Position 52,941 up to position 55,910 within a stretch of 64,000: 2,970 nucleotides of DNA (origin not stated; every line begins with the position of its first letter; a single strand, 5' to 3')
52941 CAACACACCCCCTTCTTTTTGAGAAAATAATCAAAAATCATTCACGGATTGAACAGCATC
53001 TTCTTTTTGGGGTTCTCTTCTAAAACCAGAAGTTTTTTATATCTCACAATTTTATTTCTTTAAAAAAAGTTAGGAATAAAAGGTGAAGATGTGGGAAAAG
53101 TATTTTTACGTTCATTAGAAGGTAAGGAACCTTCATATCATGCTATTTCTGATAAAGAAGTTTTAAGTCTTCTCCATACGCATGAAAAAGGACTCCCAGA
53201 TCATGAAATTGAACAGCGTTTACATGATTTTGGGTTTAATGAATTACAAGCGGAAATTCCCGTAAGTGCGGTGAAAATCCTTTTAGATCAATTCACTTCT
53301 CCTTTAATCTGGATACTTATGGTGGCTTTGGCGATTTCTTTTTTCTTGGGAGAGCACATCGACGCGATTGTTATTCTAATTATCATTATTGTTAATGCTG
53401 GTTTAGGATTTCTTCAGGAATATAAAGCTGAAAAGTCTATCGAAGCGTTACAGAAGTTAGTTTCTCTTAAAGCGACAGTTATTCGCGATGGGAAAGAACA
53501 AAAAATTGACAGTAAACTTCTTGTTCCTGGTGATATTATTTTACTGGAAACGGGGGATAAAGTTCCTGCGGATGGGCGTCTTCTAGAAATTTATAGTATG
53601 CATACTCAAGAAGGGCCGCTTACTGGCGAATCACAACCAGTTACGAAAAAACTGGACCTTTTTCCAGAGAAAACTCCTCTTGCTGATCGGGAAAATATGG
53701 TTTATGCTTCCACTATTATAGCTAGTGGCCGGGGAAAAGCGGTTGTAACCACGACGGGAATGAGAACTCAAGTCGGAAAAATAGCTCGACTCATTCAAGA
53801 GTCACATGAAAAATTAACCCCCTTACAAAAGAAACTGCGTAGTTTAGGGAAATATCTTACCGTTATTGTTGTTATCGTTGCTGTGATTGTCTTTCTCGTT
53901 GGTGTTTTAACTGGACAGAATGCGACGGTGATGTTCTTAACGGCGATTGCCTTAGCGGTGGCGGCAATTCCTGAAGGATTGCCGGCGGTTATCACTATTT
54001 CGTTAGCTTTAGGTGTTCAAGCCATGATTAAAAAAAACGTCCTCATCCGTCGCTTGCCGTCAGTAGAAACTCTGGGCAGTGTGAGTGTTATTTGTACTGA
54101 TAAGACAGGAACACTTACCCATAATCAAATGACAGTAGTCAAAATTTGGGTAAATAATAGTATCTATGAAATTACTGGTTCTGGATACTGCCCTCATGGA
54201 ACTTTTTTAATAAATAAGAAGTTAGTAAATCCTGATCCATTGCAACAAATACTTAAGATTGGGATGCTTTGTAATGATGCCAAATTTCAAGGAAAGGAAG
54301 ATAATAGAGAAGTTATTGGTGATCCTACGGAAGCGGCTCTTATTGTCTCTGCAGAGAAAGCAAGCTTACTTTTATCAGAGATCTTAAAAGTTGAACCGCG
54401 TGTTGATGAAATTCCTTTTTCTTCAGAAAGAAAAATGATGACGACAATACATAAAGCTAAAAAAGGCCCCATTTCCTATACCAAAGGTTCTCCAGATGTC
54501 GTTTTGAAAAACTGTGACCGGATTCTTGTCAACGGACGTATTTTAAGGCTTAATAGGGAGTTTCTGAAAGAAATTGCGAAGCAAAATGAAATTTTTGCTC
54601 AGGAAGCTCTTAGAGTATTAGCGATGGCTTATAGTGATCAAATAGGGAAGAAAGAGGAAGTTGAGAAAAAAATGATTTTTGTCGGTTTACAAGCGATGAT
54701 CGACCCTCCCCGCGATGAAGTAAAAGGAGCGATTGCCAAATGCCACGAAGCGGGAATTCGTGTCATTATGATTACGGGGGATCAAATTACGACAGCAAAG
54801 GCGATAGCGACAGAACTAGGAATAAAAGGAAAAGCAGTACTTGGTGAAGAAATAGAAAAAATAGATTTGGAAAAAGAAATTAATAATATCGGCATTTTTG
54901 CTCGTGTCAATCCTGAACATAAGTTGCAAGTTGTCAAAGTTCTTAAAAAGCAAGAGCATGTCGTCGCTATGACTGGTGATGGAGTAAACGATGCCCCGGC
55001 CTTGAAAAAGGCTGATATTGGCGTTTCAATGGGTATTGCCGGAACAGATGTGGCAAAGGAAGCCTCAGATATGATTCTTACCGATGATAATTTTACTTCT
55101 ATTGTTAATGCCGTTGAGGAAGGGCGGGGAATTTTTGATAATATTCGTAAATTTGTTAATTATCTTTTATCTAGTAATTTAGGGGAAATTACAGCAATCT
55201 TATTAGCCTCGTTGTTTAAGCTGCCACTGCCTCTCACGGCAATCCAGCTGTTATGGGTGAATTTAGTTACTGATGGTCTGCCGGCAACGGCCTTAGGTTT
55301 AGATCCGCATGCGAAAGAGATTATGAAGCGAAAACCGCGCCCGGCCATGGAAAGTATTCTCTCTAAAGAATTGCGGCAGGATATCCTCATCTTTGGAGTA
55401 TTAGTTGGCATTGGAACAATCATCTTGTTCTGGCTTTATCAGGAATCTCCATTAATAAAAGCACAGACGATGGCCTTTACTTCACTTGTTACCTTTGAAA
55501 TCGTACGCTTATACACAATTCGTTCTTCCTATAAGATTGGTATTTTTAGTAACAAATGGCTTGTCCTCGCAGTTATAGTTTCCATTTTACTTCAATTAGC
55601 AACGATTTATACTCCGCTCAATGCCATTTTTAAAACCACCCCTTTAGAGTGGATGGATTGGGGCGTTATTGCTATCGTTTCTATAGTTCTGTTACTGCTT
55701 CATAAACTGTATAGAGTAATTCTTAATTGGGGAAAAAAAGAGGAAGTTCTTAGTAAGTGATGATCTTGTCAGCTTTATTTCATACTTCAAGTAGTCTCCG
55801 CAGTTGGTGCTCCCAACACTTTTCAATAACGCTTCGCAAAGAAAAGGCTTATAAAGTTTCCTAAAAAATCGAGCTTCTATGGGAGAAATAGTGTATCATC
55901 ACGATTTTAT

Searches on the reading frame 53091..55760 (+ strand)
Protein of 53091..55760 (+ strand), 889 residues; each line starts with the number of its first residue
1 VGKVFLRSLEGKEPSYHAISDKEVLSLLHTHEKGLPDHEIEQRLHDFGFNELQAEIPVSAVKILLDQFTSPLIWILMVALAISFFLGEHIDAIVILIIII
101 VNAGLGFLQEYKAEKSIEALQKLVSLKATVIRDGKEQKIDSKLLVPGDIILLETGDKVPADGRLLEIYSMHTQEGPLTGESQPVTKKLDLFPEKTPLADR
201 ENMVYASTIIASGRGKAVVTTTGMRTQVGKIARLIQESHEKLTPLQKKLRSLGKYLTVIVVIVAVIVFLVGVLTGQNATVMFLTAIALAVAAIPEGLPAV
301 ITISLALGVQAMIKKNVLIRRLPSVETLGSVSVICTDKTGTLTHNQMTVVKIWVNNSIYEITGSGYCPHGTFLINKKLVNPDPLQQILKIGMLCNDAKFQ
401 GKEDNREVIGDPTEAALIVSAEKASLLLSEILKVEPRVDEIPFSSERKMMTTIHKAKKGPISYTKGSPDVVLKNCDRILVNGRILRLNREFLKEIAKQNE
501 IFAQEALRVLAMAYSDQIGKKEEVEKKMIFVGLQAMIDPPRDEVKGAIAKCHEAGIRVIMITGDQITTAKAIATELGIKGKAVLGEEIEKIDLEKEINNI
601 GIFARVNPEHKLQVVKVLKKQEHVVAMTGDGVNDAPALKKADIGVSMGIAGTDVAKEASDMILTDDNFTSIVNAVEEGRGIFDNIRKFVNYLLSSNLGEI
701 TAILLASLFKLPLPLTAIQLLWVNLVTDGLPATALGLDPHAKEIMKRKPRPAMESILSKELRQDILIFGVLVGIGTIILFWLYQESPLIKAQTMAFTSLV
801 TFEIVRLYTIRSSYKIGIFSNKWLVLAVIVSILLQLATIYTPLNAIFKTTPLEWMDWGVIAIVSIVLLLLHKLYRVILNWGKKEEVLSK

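Call 7: search_protein_families(library=ncbifam, proteins=[window:53091-55760:+])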
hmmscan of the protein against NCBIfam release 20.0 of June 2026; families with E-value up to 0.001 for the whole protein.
window:53091-55760:+ (889 aa): 24 families
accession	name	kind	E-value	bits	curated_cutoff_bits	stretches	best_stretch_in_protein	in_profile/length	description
TIGR01522.1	ATPase-IIA2_Ca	equivalog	9.6e-226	751.5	798.3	1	16-870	4-842/854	calcium-transporting P-type ATPase, PMR1-type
TIGR01116.1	ATPase-IIA1_Ca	equivalog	4.9e-222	739.3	703.4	1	65-874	2-794/799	calcium-translocating P-type ATPase, SERCA-type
TIGR01523.1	ATPase-IID_K-Na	equivalog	3e-164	548.1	645.05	3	381-780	427-854/997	potassium/sodium efflux P-type ATPase, fungal-type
TIGR01517.1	ATPase-IIB_Ca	equivalog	5.5e-161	537.7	507.05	2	374-877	378-879/882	calcium-translocating P-type ATPase, PMCA-type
TIGR01106.1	ATPase-IIC_X-K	subfamily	7.4e-144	480.9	946.1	2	92-582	107-611/997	Na,H/K antiporter P-type ATPase subunit alpha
TIGR01647.1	ATPase-IIIA_H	equivalog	2.5e-135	452.5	615.5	2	34-354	1-309/755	plasma-membrane proton-efflux P-type ATPase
TIGR01524.1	ATPase-IIIB_Mg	equivalog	1.7e-123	413.3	610.75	2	19-351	18-356/867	magnesium-translocating P-type ATPase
NF011702.0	PRK15122.1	subfamily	9.2e-110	368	975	2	22-348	37-390/907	magnesium-translocating P-type ATPase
TIGR01494.1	ATPase_P-type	subfamily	7.6e-108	361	62.3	3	94-356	1-236/478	HAD-IC family P-type ATPase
TIGR01525.1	ATPase-IB_hvy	subfamily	2.3e-80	271.1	346.25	2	76-356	5-273/560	heavy metal translocating P-type ATPase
TIGR01657.1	P-ATPase-V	hypoth_equivalog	1.3e-73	248.1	618.25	2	24-578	129-697/1055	ATP13A2 family polyamine export P-type ATPase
TIGR01512.1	ATPase-IB2_Cd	subfamily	3.7e-62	210.6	313.5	2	76-353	5-256/494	cadmium family heavy metal-translocating P-type ATPase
TIGR01511.1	ATPase-IB1_Cu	subfamily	4.6e-56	190.8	397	3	78-355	30-285/542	copper-translocating P-type ATPase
NF008262.1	PRK11033.1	equivalog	1.5e-52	179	1005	2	74-357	179-451/731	zinc/cadmium/mercury/lead-transporting ATPase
NF033775.1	P_type_ZntA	exception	1.7e-45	155.6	1240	2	76-359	186-458/732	Zn(II)/Cd(II)/Pb(II) translocating P-type ATPase ZntA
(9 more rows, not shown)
